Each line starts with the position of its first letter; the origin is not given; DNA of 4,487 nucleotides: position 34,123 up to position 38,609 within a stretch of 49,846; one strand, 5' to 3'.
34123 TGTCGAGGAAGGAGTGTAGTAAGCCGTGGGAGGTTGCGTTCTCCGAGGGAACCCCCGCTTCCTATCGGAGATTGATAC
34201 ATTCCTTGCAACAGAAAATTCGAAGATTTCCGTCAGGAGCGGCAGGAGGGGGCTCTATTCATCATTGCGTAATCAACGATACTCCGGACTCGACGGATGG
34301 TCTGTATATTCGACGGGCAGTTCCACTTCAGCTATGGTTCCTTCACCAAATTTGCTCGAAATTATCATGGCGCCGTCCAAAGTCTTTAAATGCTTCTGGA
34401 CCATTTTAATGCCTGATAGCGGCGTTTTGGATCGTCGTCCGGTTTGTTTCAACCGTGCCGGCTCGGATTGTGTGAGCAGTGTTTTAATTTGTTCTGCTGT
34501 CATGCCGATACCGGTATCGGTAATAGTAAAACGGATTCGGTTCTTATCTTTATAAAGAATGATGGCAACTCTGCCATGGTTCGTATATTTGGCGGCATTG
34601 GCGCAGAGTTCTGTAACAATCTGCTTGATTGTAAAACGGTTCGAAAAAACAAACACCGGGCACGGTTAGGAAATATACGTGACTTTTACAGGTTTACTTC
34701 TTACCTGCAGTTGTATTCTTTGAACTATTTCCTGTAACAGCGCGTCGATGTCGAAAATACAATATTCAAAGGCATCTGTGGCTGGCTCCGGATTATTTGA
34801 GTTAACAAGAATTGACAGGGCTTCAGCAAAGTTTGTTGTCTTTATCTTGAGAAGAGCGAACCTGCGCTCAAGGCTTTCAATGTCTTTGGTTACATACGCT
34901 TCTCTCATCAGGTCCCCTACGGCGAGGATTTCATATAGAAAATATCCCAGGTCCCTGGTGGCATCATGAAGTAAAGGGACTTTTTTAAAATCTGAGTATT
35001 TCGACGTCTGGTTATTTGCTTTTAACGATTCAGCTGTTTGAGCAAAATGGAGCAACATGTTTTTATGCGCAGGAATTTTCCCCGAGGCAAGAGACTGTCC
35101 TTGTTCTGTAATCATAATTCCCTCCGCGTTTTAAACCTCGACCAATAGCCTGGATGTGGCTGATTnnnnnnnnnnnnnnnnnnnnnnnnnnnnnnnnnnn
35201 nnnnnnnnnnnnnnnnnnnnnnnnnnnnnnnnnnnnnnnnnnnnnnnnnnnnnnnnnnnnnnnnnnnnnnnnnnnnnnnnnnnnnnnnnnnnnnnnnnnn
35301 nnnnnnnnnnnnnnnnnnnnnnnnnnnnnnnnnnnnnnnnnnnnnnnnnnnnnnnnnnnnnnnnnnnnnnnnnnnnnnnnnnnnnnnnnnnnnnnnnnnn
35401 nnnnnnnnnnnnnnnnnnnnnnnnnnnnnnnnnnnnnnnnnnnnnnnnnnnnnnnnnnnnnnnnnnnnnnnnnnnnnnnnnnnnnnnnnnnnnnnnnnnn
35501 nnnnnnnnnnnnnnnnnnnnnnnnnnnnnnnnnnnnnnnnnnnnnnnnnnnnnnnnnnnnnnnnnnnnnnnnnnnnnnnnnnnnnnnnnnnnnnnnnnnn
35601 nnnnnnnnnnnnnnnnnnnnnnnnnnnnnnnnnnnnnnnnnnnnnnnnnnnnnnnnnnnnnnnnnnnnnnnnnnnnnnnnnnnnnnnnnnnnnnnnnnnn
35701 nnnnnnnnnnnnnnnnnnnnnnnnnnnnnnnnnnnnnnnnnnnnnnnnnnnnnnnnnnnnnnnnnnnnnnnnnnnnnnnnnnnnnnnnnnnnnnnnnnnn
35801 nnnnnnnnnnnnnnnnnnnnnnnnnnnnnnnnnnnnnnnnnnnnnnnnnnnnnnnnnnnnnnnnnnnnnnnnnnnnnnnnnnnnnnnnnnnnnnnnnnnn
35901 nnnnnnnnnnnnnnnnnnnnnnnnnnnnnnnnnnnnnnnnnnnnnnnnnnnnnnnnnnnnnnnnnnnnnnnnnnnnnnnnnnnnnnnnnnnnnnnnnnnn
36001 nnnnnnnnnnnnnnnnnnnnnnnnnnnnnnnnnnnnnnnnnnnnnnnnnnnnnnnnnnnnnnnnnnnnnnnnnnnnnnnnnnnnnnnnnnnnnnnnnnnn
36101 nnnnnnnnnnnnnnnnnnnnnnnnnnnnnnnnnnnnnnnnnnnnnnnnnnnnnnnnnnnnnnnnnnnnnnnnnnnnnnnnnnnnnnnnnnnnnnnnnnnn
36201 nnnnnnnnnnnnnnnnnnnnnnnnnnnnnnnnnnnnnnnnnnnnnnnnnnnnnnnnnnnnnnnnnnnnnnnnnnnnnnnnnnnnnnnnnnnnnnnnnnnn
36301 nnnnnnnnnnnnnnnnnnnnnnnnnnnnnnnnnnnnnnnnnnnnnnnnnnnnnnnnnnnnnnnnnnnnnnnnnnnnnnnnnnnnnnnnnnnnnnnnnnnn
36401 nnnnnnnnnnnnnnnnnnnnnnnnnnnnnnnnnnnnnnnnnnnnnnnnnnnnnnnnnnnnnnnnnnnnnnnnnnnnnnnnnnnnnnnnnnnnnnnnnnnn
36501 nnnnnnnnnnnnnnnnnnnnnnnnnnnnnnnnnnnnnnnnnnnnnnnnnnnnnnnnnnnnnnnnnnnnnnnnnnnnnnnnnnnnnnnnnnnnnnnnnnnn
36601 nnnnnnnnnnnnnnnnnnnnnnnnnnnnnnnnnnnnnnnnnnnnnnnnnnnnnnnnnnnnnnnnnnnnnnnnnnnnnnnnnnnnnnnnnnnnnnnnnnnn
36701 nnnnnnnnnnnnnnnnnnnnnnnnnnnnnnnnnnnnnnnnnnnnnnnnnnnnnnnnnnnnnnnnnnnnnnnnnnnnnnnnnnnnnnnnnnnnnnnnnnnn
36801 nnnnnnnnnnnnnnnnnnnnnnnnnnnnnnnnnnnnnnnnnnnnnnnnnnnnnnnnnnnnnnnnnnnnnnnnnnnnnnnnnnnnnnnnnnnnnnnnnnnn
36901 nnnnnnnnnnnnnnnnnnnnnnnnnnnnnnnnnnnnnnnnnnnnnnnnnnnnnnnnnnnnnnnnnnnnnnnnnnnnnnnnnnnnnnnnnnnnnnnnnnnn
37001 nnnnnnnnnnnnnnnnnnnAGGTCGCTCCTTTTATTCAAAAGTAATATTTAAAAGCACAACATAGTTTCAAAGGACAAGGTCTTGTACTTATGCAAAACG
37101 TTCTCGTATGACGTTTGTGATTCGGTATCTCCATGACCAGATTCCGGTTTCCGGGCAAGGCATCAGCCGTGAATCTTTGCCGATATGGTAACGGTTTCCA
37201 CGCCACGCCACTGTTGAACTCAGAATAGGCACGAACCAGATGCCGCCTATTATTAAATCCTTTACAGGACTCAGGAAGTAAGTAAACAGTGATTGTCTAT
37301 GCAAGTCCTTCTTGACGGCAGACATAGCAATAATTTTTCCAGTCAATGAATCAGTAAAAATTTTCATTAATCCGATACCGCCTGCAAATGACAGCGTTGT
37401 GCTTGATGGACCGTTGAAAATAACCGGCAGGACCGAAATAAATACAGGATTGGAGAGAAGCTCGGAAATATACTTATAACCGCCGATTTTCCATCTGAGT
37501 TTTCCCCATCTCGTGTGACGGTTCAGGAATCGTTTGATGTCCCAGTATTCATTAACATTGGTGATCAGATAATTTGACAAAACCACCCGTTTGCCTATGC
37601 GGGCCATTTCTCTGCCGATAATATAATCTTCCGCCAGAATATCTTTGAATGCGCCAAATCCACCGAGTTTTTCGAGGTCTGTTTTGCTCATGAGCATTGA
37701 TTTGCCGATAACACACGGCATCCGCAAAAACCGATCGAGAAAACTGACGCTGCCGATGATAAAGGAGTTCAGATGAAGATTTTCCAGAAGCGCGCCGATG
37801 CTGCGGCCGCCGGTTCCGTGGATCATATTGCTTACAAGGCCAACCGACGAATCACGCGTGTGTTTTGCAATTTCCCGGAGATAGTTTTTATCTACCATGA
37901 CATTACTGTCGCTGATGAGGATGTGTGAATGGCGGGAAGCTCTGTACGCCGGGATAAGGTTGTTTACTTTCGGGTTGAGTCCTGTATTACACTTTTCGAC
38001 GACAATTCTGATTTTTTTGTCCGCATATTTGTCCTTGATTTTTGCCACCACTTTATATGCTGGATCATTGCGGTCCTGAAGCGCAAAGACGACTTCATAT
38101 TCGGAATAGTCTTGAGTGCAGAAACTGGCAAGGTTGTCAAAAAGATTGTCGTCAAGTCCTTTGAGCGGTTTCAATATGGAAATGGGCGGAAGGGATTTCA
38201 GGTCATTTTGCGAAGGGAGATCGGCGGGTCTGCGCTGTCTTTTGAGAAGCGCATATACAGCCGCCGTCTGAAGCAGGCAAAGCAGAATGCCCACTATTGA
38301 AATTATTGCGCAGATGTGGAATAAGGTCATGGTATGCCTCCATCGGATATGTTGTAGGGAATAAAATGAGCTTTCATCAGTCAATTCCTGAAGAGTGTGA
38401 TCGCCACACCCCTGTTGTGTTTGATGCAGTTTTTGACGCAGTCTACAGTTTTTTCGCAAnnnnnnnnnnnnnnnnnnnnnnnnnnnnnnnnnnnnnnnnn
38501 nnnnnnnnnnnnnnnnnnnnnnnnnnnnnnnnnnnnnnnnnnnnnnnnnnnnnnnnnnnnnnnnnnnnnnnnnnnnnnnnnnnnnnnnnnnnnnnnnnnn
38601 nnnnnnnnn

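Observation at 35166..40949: Pho-box-headed operon combining PsiE, a cytoplasmic GH1 glycosidase, a PHP phosphoesterase, a GT21 glycosyltransferase and an OlsF-like bifunctional acyltransferase: a candidate phosphate-sparing membrane-lipid remodelling system with non-canonical members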

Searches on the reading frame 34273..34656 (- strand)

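Call 4: search_protein_families(library=pfam, proteins=[window:34273-34656:-], max_evalue=0.01)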
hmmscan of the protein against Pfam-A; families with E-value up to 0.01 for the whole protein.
window:34273-34656:- (127 aa): 3 families
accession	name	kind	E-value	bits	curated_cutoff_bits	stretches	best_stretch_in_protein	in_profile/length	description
PF02518.31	HATPase_c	-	1.6e-15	57.9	26.4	1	9-116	5-110/111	Histidine kinase-, DNA gyrase B-, and HSP90-like ATPase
PF13581.12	HATPase_c_2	-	4e-06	27.3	27.4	1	9-62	31-89/127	Histidine kinase-like ATPase domain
PF13589.12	HATPase_c_3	-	0.00016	22.2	25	1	10-105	3-97/137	Histidine kinase-, DNA gyrase B-, and HSP90-like ATPase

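Call 5: search_protein_families(library=ncbifam, proteins=[window:34273-34656:-], max_evalue=0.01)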
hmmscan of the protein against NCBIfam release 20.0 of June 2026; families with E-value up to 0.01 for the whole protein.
window:34273-34656:- (127 aa): 59 families (the best 25 are shown)
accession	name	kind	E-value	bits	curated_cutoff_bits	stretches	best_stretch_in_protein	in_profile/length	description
NF041947.1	LuxQ_Vibrio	equivalog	9.1e-15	53.6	1200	1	2-121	580-702/843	quorum-sensing autoinducer 2 sensor kinase/phosphatase LuxQ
TIGR02956.1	TMAO_torS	equivalog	2.1e-13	49.3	676.5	1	9-123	579-690/967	TMAO reductase system sensor histidine kinase/response regulator TorS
NF011874.0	PRK15347.1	equivalog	3.1e-13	48.7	852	1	9-122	513-621/921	two component system sensor kinase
NF041832.1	near_NosP_CTERM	subfamily_domain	5.2e-13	48.8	400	1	4-119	115-229/370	NahK/ErcS family hybrid sensor histidine kinase/response regulator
NF046044.1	PnpS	equivalog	1.5e-12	47.3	400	1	5-114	281-390/390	two-component system histidine kinase PnpS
NF008302.0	PRK11091.1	equivalog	2.3e-12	45.9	838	1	9-120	398-510/779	aerobic respiration two-component sensor histidine kinase ArcB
NF008318.0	PRK11107.1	equivalog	4.3e-12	44.9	890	1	8-122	407-525/920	two-component sensor histidine kinase BarA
NF007004.0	PRK09467.1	equivalog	1.3e-11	44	415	1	5-116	330-437/440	two-component system sensor histidine kinase EnvZ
NF038297.2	hybrid_HK_HrmK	equivalog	6.7e-11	41.5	725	1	8-119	351-461/607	hybrid histidine kinase/response regulator HrmK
NF050805.1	CellDivHKDivJCaul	equivalog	6.9e-11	41.1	1000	1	5-116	411-521/531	cell cycle sensor histidine kinase DivJ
NF047874.1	MASE3_PAS_HK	subfamily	7.3e-11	41.6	560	1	10-120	520-630/655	MASE3 domain-containing sensor histidine kinase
TIGR02966.1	phoR_proteo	equivalog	2.9e-10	39.7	334.2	1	3-109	223-329/333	phosphate regulon sensor histidine kinase PhoR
NF006800.0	PRK09303.1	equivalog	6.4e-10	38.5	342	1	3-115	266-377/383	histidine kinase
NF041210.1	his_kin_PieS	equivalog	1.2e-09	37.7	850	1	3-115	358-470/474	two component system sensor histidine kinase PieS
NF045901.1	HisKinLetSLeg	equivalog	1.5e-09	36.5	1650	1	3-116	402-519/906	two-component system sensor histidine kinase LetS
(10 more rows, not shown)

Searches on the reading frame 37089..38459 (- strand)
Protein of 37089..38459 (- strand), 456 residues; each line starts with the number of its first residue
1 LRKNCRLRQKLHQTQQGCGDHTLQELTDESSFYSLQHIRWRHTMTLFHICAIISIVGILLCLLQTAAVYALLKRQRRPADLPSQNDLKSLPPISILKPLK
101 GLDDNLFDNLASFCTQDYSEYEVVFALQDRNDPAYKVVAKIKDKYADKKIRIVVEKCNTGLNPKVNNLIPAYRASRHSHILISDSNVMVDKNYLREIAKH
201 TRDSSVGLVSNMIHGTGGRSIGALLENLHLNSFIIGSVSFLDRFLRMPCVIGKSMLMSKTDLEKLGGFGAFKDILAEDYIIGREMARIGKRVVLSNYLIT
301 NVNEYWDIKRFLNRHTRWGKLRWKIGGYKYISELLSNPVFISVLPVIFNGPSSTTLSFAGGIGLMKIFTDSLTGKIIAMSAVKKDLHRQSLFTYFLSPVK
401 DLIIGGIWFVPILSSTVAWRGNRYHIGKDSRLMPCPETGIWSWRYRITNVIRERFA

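Call 4: search_protein_families(library=pfam, proteins=[window:37089-38459:-], max_evalue=0.01)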
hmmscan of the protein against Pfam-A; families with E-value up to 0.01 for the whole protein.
window:37089-38459:- (456 aa): 4 families
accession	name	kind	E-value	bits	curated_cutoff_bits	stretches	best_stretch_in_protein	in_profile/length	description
PF13506.12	Glyco_transf_21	-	8.6e-44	149.5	21.7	1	151-319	5-173/174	Glycosyl transferase family 21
PF13641.12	Glyco_tranf_2_3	-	1.7e-16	61.3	27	1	110-319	20-228/230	Glycosyltransferase like family 2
PF13632.12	Glyco_trans_2_3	-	7.8e-12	45.9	27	1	179-347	1-176/198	Glycosyl transferase family group 2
PF00535.33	Glycos_transf_2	-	0.00011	22.7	23.3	1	108-265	15-167/168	Glycosyl transferase family 2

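Call 5: search_protein_families(library=ncbifam, proteins=[window:37089-38459:-], max_evalue=0.01)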
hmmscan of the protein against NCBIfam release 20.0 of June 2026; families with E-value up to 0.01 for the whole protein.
window:37089-38459:- (456 aa): 8 families
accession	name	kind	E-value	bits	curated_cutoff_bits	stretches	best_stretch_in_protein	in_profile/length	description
TIGR03472.1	HpnI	equivalog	2.5e-75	253.7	310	1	47-433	5-371/373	bacteriohopanetetrol glucosamine biosynthesis glycosyltransferase HpnI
TIGR03469.1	HpnB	hypoth_equivalog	3.4e-08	32.9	379.25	1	52-295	6-256/386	hopene-associated glycosyltransferase HpnB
TIGR03937.1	PgaC_IcaA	equivalog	1.4e-07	30.9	422.3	1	62-208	16-158/407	poly-beta-1,6-N-acetyl-D-glucosamine synthase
TIGR04242.1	nodulat_NodC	equivalog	3.9e-06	26.1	550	1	57-209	15-164/395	chitooligosaccharide synthase NodC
TIGR03111.1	glyc2_xrt_Gpos1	hypoth_equivalog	1.4e-05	24.1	363.95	1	56-199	16-154/439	TIGR03111 family XrtG-associated glycosyltransferase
NF038299.1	EPS_HpsN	equivalog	0.00014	20.9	425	1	92-210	2-116/317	hormogonium polysaccharide biosynthesis glycosyltransferase HpsN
NF045692.1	OglycostaseCruG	equivalog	0.001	18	600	0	252-424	205-386/386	2'-O-glycosyltransferase CruG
NF053739.1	GlytfEpsEBac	equivalog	0.0024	16.9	450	1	92-168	2-77/265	glycosyltransferase EpsE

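Call 34: search_solved_structures(query=window:37089-38330:-, max_evalue=0.01)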
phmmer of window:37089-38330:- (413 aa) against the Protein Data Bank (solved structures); distinct sequences matched with E-value up to 0.01: 2.
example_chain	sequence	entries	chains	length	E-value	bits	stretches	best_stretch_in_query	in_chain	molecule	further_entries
26qs_A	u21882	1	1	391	3e-39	138.7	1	16-293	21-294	Ceramide glucosyltransferase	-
26qf_A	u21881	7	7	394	3e-39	138.7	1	16-293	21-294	Ceramide glucosyltransferase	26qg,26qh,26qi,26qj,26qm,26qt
